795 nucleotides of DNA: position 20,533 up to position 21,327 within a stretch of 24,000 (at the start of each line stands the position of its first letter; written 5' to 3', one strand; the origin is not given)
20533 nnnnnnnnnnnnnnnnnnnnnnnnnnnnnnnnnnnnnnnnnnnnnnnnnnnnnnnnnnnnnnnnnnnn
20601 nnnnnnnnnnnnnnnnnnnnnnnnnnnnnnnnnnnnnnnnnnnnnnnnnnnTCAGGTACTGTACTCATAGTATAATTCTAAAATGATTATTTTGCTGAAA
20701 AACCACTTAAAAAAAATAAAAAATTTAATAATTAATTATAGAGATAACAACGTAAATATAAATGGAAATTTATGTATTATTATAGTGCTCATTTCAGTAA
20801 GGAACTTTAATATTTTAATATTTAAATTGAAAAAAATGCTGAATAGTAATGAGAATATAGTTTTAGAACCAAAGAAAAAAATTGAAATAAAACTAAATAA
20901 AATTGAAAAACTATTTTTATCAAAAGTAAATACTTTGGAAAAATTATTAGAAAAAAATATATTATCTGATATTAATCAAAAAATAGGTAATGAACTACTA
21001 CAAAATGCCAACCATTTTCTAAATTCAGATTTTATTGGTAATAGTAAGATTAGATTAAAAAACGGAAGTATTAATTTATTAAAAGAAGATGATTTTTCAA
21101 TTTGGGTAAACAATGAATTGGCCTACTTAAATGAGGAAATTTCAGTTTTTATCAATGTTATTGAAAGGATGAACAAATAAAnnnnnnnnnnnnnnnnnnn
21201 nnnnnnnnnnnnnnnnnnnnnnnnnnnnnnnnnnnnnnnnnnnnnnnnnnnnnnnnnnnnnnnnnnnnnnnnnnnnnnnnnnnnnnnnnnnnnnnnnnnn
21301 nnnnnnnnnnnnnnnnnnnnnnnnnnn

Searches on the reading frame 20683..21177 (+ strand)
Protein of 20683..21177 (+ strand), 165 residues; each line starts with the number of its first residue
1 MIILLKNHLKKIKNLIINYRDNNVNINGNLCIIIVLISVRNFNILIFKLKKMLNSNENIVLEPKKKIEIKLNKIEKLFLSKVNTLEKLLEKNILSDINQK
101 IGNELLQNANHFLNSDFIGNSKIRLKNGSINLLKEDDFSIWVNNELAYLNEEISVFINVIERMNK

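Call 7: search_protein_families(library=pfam, proteins=[window:20683-21177:+], max_evalue=0.01)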
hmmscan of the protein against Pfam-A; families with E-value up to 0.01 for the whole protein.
window:20683-21177:+ (165 aa): 0 families

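Call 13: find_encoding_contigs(protein=window:20683-21177:+, flank=10000, max_places=3)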
Protein window:20683-21177:+ (165 aa): no gene with exactly this product is on record in the collection.

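Call 71: search_protein_families(library=ncbifam, proteins=[window:20683-21177:+], max_evalue=0.01)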
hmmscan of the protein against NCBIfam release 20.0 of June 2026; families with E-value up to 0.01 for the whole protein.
window:20683-21177:+ (165 aa): 0 families
